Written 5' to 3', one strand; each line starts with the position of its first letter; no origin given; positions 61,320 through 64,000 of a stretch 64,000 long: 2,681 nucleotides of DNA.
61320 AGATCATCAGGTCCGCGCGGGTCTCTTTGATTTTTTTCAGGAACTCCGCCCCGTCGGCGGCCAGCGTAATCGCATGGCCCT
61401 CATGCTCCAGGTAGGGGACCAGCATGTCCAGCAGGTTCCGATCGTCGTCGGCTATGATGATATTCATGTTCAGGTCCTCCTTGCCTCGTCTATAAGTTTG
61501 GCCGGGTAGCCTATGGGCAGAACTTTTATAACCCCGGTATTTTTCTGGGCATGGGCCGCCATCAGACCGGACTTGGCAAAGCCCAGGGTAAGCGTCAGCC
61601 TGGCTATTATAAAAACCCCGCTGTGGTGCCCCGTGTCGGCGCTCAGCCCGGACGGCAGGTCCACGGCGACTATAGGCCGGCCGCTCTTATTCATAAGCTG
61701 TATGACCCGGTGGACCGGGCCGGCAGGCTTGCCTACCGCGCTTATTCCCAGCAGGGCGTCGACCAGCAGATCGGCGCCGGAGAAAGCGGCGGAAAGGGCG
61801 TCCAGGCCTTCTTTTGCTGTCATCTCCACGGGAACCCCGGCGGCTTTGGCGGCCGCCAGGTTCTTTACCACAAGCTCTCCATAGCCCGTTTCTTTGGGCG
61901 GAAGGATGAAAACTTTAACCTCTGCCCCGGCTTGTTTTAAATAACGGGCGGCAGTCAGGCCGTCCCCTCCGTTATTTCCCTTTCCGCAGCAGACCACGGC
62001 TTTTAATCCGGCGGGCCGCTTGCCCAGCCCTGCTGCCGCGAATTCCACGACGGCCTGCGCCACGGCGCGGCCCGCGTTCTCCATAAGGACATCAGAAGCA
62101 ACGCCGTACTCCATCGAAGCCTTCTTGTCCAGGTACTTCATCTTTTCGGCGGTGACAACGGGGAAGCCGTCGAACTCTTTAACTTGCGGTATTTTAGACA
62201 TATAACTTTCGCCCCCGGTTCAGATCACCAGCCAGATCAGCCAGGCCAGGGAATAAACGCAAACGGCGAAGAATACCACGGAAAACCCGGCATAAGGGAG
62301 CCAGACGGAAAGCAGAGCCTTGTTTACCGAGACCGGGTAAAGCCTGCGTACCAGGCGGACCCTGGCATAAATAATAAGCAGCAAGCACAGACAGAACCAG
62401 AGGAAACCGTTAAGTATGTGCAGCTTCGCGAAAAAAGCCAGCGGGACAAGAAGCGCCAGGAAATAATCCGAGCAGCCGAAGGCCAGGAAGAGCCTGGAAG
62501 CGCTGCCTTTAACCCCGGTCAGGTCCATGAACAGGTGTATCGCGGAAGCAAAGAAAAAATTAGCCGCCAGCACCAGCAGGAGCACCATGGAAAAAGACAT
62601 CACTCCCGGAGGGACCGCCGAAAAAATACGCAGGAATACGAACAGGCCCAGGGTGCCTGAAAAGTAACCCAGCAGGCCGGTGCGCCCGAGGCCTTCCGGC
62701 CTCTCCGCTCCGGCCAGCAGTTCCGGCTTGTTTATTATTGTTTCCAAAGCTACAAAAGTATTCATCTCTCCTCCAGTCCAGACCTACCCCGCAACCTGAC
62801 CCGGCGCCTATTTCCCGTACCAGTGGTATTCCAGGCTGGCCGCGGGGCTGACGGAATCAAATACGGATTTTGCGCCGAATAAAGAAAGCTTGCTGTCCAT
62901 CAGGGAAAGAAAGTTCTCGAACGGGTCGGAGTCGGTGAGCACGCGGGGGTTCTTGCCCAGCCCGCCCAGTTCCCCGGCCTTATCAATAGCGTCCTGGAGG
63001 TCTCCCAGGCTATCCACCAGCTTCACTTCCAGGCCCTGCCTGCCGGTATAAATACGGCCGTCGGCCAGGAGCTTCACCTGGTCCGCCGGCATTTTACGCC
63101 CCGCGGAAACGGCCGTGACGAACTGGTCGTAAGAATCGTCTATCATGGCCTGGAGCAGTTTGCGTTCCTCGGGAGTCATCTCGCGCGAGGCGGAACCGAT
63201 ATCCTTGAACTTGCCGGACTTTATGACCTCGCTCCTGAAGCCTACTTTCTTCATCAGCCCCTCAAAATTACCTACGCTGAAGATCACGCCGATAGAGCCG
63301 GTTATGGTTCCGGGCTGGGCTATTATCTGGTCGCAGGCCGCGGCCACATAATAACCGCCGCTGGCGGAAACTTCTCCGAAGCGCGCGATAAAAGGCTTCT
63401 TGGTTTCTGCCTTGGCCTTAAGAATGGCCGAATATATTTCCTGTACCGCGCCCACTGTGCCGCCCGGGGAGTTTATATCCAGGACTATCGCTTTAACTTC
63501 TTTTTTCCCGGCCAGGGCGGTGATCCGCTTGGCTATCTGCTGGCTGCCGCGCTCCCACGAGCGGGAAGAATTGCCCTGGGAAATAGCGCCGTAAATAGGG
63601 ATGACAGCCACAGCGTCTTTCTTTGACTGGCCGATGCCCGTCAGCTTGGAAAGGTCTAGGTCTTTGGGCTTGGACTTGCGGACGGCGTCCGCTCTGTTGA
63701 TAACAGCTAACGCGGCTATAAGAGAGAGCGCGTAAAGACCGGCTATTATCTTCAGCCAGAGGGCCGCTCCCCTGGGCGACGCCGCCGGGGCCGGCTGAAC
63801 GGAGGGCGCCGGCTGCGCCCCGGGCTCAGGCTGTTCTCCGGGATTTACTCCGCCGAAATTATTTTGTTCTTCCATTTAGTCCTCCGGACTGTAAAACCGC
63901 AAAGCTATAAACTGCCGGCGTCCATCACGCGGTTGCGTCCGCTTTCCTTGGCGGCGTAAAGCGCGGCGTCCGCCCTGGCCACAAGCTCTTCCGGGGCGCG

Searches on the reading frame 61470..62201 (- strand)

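Call 58: search_protein_families(library=pfam, proteins=[window:61470-62201:-], max_evalue=0.0001)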
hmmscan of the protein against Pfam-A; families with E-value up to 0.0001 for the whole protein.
window:61470-62201:- (243 aa): 1 family
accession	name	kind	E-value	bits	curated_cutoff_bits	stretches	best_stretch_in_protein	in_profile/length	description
PF03853.21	YjeF_N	-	1.6e-42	145.8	24.9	1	37-212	2-169/169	YjeF-related protein N-terminus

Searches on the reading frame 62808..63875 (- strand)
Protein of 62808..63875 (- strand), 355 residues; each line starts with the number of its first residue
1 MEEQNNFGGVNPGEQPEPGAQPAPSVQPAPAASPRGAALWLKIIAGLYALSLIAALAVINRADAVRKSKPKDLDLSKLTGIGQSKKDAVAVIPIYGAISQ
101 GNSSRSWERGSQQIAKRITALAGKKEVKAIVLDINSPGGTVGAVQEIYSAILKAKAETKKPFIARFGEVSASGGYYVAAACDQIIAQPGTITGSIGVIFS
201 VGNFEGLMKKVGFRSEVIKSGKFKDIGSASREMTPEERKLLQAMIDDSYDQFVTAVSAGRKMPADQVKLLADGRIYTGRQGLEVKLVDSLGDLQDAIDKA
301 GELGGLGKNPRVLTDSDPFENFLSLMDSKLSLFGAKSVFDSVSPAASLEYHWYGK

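Call 58: search_protein_families(library=pfam, proteins=[window:62808-63875:-], max_evalue=0.0001)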
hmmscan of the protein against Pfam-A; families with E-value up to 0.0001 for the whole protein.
window:62808-63875:- (355 aa): 3 families
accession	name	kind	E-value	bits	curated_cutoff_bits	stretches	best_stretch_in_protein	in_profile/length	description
PF01343.23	Peptidase_S49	-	1.7e-52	177.9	24.9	1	156-303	3-150/154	Peptidase family S49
PF25145.1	NfeD1b_N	-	4.1e-11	43.3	40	1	108-204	12-104/189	NfeD1b, N-terminal domain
PF00574.28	CLP_protease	-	2.1e-05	24.9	20.2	1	111-158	30-77/182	Clp protease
